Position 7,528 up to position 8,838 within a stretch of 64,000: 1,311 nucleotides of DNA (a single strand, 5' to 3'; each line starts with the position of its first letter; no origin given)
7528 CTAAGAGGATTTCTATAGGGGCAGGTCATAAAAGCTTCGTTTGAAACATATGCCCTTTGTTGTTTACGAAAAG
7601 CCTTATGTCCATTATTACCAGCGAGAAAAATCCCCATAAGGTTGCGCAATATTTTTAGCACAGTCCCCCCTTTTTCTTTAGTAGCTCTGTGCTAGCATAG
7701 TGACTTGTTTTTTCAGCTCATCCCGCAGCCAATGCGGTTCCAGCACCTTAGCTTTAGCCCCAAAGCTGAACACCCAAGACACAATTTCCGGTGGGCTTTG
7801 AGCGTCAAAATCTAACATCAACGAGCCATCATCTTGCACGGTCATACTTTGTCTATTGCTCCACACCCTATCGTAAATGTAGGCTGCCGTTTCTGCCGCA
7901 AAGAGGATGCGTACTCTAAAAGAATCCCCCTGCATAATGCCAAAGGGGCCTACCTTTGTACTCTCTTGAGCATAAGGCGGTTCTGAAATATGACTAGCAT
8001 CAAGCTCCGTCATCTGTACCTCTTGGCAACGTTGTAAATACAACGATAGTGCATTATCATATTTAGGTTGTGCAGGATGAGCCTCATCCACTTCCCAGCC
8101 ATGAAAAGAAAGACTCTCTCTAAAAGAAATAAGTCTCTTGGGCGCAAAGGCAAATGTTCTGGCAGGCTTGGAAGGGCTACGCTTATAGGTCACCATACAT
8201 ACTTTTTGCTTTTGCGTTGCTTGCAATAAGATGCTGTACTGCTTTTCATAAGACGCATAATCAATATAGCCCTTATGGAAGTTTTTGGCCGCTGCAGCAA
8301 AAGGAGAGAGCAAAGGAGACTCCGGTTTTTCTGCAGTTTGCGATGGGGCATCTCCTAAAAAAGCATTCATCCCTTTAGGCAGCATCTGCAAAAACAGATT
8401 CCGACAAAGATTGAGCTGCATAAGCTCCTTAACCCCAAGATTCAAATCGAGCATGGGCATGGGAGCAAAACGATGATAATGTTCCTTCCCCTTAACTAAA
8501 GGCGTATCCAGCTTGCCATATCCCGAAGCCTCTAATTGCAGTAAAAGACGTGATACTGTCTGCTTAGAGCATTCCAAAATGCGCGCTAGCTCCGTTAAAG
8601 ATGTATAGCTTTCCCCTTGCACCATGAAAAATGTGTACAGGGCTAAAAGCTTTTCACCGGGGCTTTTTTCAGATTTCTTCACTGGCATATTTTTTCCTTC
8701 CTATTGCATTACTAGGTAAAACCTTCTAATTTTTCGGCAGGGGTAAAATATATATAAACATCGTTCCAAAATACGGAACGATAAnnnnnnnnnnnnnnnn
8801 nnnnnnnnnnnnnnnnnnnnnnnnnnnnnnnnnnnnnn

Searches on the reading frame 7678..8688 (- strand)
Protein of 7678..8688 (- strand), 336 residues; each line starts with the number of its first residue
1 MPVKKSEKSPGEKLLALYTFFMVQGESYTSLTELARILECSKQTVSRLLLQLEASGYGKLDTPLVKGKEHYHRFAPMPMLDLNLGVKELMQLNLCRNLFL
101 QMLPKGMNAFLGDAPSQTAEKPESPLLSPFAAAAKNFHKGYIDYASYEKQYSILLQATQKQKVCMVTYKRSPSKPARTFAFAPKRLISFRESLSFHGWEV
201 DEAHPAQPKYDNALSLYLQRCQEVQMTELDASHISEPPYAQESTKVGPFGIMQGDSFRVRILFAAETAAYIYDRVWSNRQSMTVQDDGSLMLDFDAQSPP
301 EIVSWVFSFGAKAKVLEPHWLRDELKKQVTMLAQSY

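Call 6: search_protein_families(library=pfam, proteins=[window:7678-8688:-], max_evalue=0.01)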
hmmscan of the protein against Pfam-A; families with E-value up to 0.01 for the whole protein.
window:7678-8688:- (336 aa): 7 families
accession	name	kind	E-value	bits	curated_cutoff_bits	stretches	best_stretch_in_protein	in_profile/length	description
PF25583.1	WCX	-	3.9e-17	62.8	23.9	1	257-329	3-72/76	WCX domain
PF13730.12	HTH_36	-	0.00036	20.7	25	1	25-57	22-54/55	Helix-turn-helix domain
PF08279.18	HTH_11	-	0.00093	19.5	25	1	24-57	11-44/55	HTH domain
PF09339.16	HTH_IclR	-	0.0024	18.1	22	1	27-57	18-47/52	IclR helix-turn-helix domain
PF12802.13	MarR_2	-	0.0043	17.6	27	1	29-57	21-49/61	MarR family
PF01047.28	MarR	-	0.0097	16.2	24.6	0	30-57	19-46/59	MarR family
PF01325.25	Fe_dep_repress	-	0.0098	16.5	26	0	21-59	14-53/60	Iron dependent repressor, N-terminal DNA binding domain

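Call 10: search_protein_families(library=padloc, proteins=[window:7678-8688:-], max_evalue=0.01)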
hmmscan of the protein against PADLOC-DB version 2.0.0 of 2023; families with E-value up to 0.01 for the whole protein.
window:7678-8688:- (336 aa): 5 families
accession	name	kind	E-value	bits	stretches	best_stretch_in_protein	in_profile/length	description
PDLC01652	WYL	-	5.3e-17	60.6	1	146-330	15-159/162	"CAS-I,CAS-II,CAS-III,CAS-IV,CAS-V,CAS-VI; associated_signaling"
PDLC01766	Cas3c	-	1e-13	48.4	1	26-336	21-316/1009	-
PDLC01457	WYL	-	2.5e-05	22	1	24-319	14-227/229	"CAS-I,CAS-II,CAS-III,CAS-IV,CAS-V,CAS-VI; associated_signaling"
PDLC04133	mad1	-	0.0023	16.2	1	24-49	1-26/60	mads_1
PDLC01438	Csa3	-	0.0025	15.9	1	15-81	152-208/305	"CAS-I,CAS-II,CAS-III,CAS-IV,CAS-V,CAS-VI; associated_signaling"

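Call 11: search_protein_families(library=ncbifam, proteins=[window:7678-8688:-], max_evalue=0.01)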
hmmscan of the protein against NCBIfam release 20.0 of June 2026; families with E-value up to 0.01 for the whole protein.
window:7678-8688:- (336 aa): 0 families

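Call 12: find_encoding_contigs(protein=window:7678-8688:-, flank=10000, max_places=10)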
Protein window:7678-8688:- (336 aa): no gene with exactly this product is on record in the collection.

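Call 13: find_homologous_proteins(query=window:7681-8688:-, max_evalue=0.00001)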
Query window:7681-8688:- (336 aa): 93 proteins with E <= 0.00001 among 1922 candidates.
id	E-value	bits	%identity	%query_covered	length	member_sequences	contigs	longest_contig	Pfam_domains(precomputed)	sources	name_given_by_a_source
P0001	2.6e-223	758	100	100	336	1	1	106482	PF25583.2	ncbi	-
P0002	2.0e-130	453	62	100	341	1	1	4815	PF25583.2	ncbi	-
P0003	7.2e-122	425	58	100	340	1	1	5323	PF25583.2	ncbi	-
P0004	6.3e-121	422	56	100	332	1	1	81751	PF25583.2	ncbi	-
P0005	7.0e-114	399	58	94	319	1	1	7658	PF08279.19,PF25583.2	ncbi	-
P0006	2.1e-103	364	50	98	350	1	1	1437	PF25583.2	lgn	-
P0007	4.0e-100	354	48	98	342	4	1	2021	PF13280.13,PF25583.2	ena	-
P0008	4.0e-100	354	49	100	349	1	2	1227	PF25583.2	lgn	-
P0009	4.1e-100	353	50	100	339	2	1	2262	PF08279.19,PF25583.2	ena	-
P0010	4.6e-99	350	48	98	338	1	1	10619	PF08279.19,PF13280.13,PF25583.2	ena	-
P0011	7.0e-99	349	49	98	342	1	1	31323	PF08279.19,PF13280.13,PF25583.2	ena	-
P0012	5.1e-97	343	48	98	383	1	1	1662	PF08279.19,PF13280.13,PF25583.2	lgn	-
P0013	2.1e-96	341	49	100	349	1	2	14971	PF25583.2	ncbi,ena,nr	ncbi:MAG: WYL domain-containing protein [Desulfovibrionaceae bacterium]|nr:WYL domain-containing pro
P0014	5.9e-96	340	48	98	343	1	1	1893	PF12802.14,PF25583.2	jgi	jgi:predicted DNA-binding transcriptional regulator YafY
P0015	9.1e-96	339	46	100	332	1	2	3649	PF08279.19,PF13280.13,PF25583.2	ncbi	-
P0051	9.0e-70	254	41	100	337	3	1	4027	PF13280.13,PF25583.2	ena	-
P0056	2.5e-62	229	38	98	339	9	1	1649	PF13280.13,PF25583.2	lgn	-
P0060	9.1e-58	214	40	100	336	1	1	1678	PF13280.13,PF25583.2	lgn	-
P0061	2.8e-57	213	39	98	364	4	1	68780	PF13280.13,PF25583.2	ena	-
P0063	1.2e-56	211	39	100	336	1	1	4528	PF13280.13,PF25583.2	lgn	-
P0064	2.3e-56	210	39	97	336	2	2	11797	PF13280.13,PF25583.2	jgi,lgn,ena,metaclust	metaclust:\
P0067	3.3e-55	206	37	100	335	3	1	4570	PF13280.13,PF25583.2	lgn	-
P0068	4.4e-54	202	38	100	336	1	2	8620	PF13280.13,PF25583.2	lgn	-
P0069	7.0e-54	202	36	99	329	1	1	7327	PF13280.13,PF25583.2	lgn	-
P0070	3.2e-53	199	37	91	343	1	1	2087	PF13280.13,PF25583.2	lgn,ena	-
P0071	5.8e-53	199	39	98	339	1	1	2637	PF13280.13,PF25583.2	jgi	jgi:predicted DNA-binding transcriptional regulator YafY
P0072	6.2e-53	199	37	98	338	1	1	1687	PF13280.13,PF25583.2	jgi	jgi:predicted DNA-binding transcriptional regulator YafY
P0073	7.0e-53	198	37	98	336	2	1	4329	PF13280.13,PF25583.2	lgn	-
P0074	7.9e-53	198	38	98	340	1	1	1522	PF13280.13,PF25583.2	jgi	jgi:predicted DNA-binding transcriptional regulator YafY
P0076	7.4e-52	195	37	100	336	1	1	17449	PF13280.13,PF25583.2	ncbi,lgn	-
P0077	2.4e-51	193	38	99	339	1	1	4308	PF13280.13,PF25583.2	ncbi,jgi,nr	ncbi:MAG: WYL domain-containing protein [Desulfovibrio sp.]|jgi:predicted DNA-binding transcriptiona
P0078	2.7e-51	193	36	98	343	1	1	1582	PF13280.13,PF25583.2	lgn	-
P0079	3.4e-51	193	36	97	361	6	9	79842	PF08279.19,PF13280.13,PF25583.2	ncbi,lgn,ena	-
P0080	2.0e-50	190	36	98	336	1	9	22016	PF13280.13,PF25583.2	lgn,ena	-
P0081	4.0e-50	189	36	98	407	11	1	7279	PF08279.19,PF13280.13,PF25583.2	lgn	-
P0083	2.7e-48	183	35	97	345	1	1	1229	PF08279.19,PF13280.13,PF25583.2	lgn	-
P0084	5.1e-48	182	34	100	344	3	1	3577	PF13280.13,PF25583.2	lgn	-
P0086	1.2e-45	175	31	100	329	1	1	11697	PF08279.19,PF13280.13,PF25583.2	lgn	-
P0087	1.9e-44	171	35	98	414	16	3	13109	PF12840.14,PF08279.19,PF13280.13,PF25583.2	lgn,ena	-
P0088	4.3e-37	146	31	100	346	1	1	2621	PF08279.19,PF13280.13,PF25583.2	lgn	-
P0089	5.2e-37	146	32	98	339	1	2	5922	PF13280.13,PF25583.2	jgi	-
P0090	5.8e-36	143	31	97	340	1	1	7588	PF13280.13,PF25583.2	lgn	-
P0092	3.4e-23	101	29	99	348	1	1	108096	PF13280.13,PF25583.2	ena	-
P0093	3.7e-21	94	29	100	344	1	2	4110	PF13280.13,PF25583.2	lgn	-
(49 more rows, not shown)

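Call 14: find_encoding_contigs(protein=P0001, flank=10000, max_places=3)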
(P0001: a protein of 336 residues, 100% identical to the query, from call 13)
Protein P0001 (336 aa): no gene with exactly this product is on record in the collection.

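Call 15: find_encoding_contigs(protein=P0004, flank=10000, max_places=3)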
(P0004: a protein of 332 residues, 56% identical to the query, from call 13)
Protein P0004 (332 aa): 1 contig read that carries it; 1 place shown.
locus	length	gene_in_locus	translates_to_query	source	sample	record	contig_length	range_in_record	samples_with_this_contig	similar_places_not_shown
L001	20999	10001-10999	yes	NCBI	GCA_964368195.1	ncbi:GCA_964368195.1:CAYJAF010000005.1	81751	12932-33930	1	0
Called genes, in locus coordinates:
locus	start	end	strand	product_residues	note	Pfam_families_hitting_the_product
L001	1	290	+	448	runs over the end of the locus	PF12796:Ank_2, PF00023:Ank (weak), PF12796:Ank_2, PF13637:Ank_4 (weak), PF00023:Ank (weak), PF12796:Ank_2, PF13857:Ank_5 (weak), PF13637:Ank_4 (weak), +2 more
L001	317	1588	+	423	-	PF12796:Ank_2, PF00023:Ank (weak), PF12796:Ank_2, PF13857:Ank_5 (weak), PF13637:Ank_4, PF12796:Ank_2, PF13857:Ank_5 (weak), PF00023:Ank (weak), +4 more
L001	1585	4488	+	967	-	PF13872:AAA_34 (faint), PF00176:SNF2-rel_dom, PF00270:DEAD, PF04851:ResIII, PF00271:Helicase_C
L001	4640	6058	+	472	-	PF03235:GmrSD_N, PF25202:DUF7834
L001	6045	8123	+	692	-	PF03235:GmrSD_N, PF07510:GmrSD_C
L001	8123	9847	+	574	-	-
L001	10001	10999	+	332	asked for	PF25583:WCX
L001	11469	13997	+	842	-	PF18019:Cas3_HD, PF01966:HD (weak), PF00270:DEAD, PF00271:Helicase_C (weak), PF22590:Cas3-like_C_2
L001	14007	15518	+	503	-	PF09481:CRISPR_Cse1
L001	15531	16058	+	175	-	PF09485:CRISPR_Cse2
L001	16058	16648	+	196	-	PF08798:CRISPR_assoc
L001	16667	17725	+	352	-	PF09344:Cas_CT1975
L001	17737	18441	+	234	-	PF09704:Cas_Cas5d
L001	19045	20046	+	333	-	PF00589:Phage_integrase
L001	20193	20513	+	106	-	PF21983:NikA-like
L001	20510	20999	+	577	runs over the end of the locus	PF03432:Relaxase, PF22863:TraI_middle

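Call 16: find_encoding_contigs(protein=P0002, flank=10000, max_places=3)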
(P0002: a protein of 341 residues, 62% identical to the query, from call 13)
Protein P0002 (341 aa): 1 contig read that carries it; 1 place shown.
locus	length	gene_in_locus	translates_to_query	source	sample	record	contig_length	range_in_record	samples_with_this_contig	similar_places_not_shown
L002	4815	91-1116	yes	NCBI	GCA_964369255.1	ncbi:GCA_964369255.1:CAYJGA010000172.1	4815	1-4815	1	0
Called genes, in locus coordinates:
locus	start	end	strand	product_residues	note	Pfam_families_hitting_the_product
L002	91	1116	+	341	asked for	PF25583:WCX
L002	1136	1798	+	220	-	-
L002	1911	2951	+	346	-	PF04471:Mrr_cat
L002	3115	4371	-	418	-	PF00023:Ank (faint), PF12796:Ank_2, PF12796:Ank_2, PF13857:Ank_5, PF12796:Ank_2, PF13637:Ank_4 (weak), PF12796:Ank_2, PF13637:Ank_4 (weak), +1 more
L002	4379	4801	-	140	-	-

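Call 32: find_encoding_contigs(protein=P0003, flank=10000, max_places=3)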
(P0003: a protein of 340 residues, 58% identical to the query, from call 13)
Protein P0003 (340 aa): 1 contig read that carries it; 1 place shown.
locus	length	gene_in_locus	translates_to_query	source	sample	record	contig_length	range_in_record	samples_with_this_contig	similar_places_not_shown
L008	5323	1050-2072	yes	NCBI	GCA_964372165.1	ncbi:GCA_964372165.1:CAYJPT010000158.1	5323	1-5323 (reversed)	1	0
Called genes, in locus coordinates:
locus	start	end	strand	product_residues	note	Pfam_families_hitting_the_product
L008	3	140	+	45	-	?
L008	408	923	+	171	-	PF00588:SpoU_methylase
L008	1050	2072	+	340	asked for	PF25583:WCX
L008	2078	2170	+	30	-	-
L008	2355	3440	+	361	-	PF14281:PDDEXK_4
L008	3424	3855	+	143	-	PF25583:WCX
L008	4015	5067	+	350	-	PF04471:Mrr_cat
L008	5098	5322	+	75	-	?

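Call 33: find_encoding_contigs(protein=P0005, flank=10000, max_places=3)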
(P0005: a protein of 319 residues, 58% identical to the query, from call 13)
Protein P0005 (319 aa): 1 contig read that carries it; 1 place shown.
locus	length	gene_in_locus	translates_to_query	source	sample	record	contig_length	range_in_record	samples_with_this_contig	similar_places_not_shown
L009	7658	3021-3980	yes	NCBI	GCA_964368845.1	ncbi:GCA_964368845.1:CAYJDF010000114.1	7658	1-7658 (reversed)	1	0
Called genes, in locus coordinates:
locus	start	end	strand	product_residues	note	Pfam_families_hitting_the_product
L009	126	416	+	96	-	-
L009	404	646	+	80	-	PF05016:ParE_toxin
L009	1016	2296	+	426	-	-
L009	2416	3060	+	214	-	PF00588:SpoU_methylase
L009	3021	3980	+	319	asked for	PF08279:HTH_11 (faint), PF25583:WCX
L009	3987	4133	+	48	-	-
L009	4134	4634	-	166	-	-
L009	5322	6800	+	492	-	PF00158:Sigma54_activat, PF14532:Sigma54_activ_2, PF00004:AAA (weak), PF07728:AAA_5 (weak), PF25601:AAA_lid_14, PF02954:HTH_8 (weak)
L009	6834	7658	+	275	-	?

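Call 38: find_related_loci(query=A2, collection=genome_contigs, flank=10000)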
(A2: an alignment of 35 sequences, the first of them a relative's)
Query A2 (336 aa) in genome_contigs; peptide patterns used: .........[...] (x = any residue, [..] = any of these).
164 stretches matched a pattern; 149 encode a relative of the query (tblastn E <= 1e-3); the best 80 are kept; 80 distinct loci.
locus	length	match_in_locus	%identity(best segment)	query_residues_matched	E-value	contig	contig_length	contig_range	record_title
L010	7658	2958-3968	59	1-336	3e-132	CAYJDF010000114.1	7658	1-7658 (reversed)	MAG TPA_asm: uncultured Desulfovibrionaceae bacterium isolate ERP123703_co1_112 genome assembly, contig: NODE_10064_leng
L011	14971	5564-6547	49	1-336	1e-98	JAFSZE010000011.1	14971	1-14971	MAG: Desulfovibrionaceae bacterium isolate RGIG3607 Goat_Rumen.Co__c115664, whole genome shotgun sequence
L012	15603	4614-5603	43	1-336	1e-79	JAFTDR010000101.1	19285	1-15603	MAG: Desulfovibrionaceae bacterium isolate RGIG3724 Goat_Rumen.Co__c850689, whole genome shotgun sequence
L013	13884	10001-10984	39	1-336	1e-67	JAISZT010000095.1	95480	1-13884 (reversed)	MAG: Desulfovibrio sp. isolate Ncb351_bin103 k119_2207550, whole genome shotgun sequence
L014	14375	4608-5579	37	9-336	4e-62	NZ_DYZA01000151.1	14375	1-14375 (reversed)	MAG: Mailhella massiliensis isolate ChiGjej2B2-19336 c_000000000151_SRA:SRR6323342, whole genome shotgun sequence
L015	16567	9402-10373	37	9-336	2e-58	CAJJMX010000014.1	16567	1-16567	MAG TPA_asm: uncultured Mailhella sp. isolate ERR1600656-bin.1 genome assembly, contig: NODE_4044_length_16567_cov_4.659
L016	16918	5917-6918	37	1-336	1e-57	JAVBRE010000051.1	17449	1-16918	MAG: Desulfovibrionaceae bacterium isolate EPI_MAG_00186 c_000000991842, whole genome shotgun sequence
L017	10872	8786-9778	35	1-336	3e-57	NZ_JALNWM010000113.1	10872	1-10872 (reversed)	MAG: Desulfocurvus sp. isolate SO_2016_LW2 bin 17 scaffold12827_LW138R_2016, whole genome shotgun sequence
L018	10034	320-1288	36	9-336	5e-57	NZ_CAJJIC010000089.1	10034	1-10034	MAG: uncultured Mailhella sp. isolate ERR1600755-bin.3, whole genome shotgun sequence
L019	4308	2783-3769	38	6-336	1e-55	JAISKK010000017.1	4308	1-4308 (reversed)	MAG: Desulfovibrio sp. isolate Hs463_bin41 k119_1213057, whole genome shotgun sequence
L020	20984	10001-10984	36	1-336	2e-54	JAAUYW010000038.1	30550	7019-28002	MAG: Desulfovibrio sp. isolate Mgla_MAG_30-bin_4 c_000000006859, whole genome shotgun sequence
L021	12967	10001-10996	36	1-336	2e-53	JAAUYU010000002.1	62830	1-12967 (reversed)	MAG: Desulfovibrio sp. isolate Mgla_MAG_47-bin_26 c_000000004968, whole genome shotgun sequence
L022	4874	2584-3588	35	1-336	6e-51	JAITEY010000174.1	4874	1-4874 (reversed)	MAG: Desulfovibrio sp. isolate Nm470_bin82 k119_3377679, whole genome shotgun sequence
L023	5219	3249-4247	34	1-336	6e-51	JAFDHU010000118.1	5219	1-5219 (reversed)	MAG: Deltaproteobacteria bacterium isolate Meg22_1214_Bin_315 Meg22_1214_Bin_315_scaffold_66012, whole genome shotgun se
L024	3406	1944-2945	33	1-336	3e-47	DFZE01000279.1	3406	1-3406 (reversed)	MAG TPA_asm: Desulfobacteraceae bacterium UBA4064 UBA4064_contig_36765, whole genome shotgun sequence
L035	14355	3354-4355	31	1-336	1e-43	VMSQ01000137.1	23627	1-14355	MAG: Desulfobacteraceae bacterium isolate S3_36 k141_130880, whole genome shotgun sequence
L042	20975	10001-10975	33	8-336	2e-42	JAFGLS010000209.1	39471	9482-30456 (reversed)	MAG: Syntrophaceae bacterium isolate Zod_Metabat.41 k87_11855743, whole genome shotgun sequence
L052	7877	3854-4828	33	8-336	3e-41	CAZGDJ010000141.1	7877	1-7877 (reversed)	MAG TPA_asm: uncultured Rikenella sp. isolate SRP192927_co7_121 genome assembly, contig: NODE_20192_length_7877_cov_4.84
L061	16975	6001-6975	31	8-336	4e-40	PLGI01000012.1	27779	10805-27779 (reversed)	MAG: Syntrophaceae bacterium isolate bog_1110 73.20110800_S3D.35_contig_2461, whole genome shotgun sequence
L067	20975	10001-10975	30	8-336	2e-39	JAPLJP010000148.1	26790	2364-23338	MAG: Deltaproteobacteria bacterium isolate LacPavin_0920_SED2_MAG_43_11 LacPavin_0920_SED2_scaffold_37732, whole genome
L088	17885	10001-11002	29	1-336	6e-36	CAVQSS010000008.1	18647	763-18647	MAG: uncultured delta proteobacterium isolate MFD00032.bin.2.149 genome assembly, contig: contig_19936, whole genome sho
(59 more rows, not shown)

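Call 50: search_protein_families(library=pfam, proteins=[L042:11341-11964:+, L052:2496-3008:+, L052:1539-2183:-, L061:4325-4918:-, L067:4888-6390:-, L067:7466-8008:+, L067:6626-7255:-, L088:3284-3736:+, L035:9143-9595:-, L010:4134-4634:-], max_evalue=0.01)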
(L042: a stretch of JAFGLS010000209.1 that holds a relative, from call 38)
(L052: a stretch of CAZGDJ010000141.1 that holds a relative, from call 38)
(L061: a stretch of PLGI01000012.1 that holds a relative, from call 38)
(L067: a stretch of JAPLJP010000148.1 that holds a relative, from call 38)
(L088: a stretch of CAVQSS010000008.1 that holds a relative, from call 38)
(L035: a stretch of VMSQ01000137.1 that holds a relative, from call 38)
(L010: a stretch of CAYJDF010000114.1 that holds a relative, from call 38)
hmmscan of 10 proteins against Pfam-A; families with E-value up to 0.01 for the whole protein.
L042:11341-11964:+ (207 aa): 1 family
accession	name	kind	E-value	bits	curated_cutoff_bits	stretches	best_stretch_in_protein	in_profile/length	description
PF00574.28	CLP_protease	-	2.6e-29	102.8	20.2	1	29-200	10-178/182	Clp protease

L052:2496-3008:+ (170 aa): 0 families

L052:1539-2183:- (214 aa): 9 families
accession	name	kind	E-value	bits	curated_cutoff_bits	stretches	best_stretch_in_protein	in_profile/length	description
PF07719.23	TPR_2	-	9.1e-09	35.2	27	1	22-54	2-34/34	Tetratricopeptide repeat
PF00515.34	TPR_1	-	9.2e-09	35.2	27.8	1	23-54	3-34/34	Tetratricopeptide repeat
PF13414.12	TPR_11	-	1.3e-05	25.3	26.8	1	28-68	1-41/42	TPR repeat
PF13181.12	TPR_8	-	3.3e-05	24.1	25.7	1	26-54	6-34/34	Tetratricopeptide repeat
PF25575.1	TPR_BSK1_C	-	0.00043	20.6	42.2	1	13-86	34-108/118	Serine/threonine-protein kinase BSK1-like, TPR repeats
PF13424.12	TPR_12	-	0.001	19.7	30.1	0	25-50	7-32/77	Tetratricopeptide repeat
PF13371.12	TPR_9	-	0.0024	18.3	35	0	35-77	9-51/73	Tetratricopeptide repeat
PF13431.12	TPR_17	-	0.0043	17.7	24.4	0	44-74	2-32/34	Tetratricopeptide repeat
PF13432.12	TPR_16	-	0.0047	17.8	32.7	1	27-79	3-54/65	Tetratricopeptide repeat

L061:4325-4918:- (197 aa): 0 families

L067:4888-6390:- (500 aa): 1 family
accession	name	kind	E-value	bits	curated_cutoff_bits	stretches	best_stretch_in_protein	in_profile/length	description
PF11074.14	DUF2779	-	1e-42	145.8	23.3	1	306-431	1-126/126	Domain of unknown function(DUF2779)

L067:7466-8008:+ (180 aa): 0 families

L067:6626-7255:- (209 aa): 0 families

L088:3284-3736:+ (150 aa): 1 family
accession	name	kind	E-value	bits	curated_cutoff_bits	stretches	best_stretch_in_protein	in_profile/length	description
PF11949.14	DUF3466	-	1.2e-07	31.1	25.1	1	34-107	383-471/609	Protein of unknown function (DUF3466)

L035:9143-9595:- (150 aa): 0 families

L010:4134-4634:- (166 aa): 0 families

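Call 55: search_solved_structures(query=window:7681-8688:-, max_evalue=0.01)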
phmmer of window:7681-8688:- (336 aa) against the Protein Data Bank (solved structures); distinct sequences matched with E-value up to 0.01: 0.

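Call 56: search_solved_structures(query=A2, max_evalue=1)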
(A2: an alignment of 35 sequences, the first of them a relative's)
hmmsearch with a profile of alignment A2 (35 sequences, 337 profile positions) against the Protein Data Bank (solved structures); distinct sequences matched with E-value up to 1: 25.
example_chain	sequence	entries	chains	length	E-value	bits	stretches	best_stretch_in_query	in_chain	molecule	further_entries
8tp8_A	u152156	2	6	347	3.1e-10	43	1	243-331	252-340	DeoR-family transcriptional regulator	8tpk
9pfq_Q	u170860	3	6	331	3.3e-10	42.9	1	243-331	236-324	WYL domain-containing protein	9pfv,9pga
7u02_B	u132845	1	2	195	1.6e-08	37.4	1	243-331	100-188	WYL domain-containing protein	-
7tzv_A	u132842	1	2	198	1.6e-08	37.3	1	243-331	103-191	WYL domain-containing protein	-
9cu3_B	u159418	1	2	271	3.2e-08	36.4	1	243-331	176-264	WYL domain-containing protein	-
7p5x_AX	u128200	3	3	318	9e-06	28.3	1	281-336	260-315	PafC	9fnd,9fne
3nqo_A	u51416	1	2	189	0.00074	22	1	14-67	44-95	MarR-family transcriptional regulator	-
5hli_A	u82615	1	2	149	0.014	17.8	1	19-78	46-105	MarR family transcriptional regulator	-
5hlg_A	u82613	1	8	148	0.014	17.8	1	19-78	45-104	MarR family transcriptional regulator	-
4hbl_A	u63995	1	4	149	0.017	17.6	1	20-78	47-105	Transcriptional regulator, MarR family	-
5hlh_A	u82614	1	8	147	0.022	17.1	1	19-78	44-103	MarR family transcriptional regulator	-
7kki_A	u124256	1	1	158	0.024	17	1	23-57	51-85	Transcriptional regulator, MarR family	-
7krh_A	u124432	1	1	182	0.033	16.6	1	23-56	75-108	Transcriptional regulator, MarR family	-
7kfo_A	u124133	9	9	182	0.035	16.5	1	23-57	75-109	Transcriptional regulator, MarR family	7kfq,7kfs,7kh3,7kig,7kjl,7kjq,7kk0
7bhy_A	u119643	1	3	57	0.28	13.5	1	26-60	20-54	Deoxyribonucleoside regulator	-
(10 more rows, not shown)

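Call 65: predict_structure(alignment_id=A2)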
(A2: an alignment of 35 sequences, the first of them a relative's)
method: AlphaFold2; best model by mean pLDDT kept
length: 336 residues; sequences in the alignment: 35
mean_pLDDT: 81.5   pTM: 0.52
mean pLDDT of the five models: 81.5, 79.5, 79.2, 79.1, 78.6
residues with pLDDT >= 90: 163; 70-90: 94; 50-70: 49; < 50: 30
segments of 3 or more residues with pLDDT < 50: 112-139
pLDDT, mean of each block of 10 residues (from residue 1): 73 88 86 92 95 88 93 78 59 65 59 38 38 38 83 95 96 89 87 89 91 91 97 87 72 89 88 84 95 94 89 96 93 78
secondary structure, 60 per line:
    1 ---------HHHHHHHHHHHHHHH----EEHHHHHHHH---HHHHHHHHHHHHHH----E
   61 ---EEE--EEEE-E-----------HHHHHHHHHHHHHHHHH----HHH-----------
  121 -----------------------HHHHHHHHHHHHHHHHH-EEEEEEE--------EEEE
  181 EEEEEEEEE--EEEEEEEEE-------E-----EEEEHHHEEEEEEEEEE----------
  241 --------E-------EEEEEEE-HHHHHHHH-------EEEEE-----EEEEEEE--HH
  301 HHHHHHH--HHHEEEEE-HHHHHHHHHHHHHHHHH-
elements in order: H10-24 H31-38 H42-55 E64-66 E69-72 H86-102 H144-160 E162-168 E177-189 E192-200 E214-217 E221-230 E257-263 H265-272 E280-284 E290-296 H299-307 E313-317 H319-335
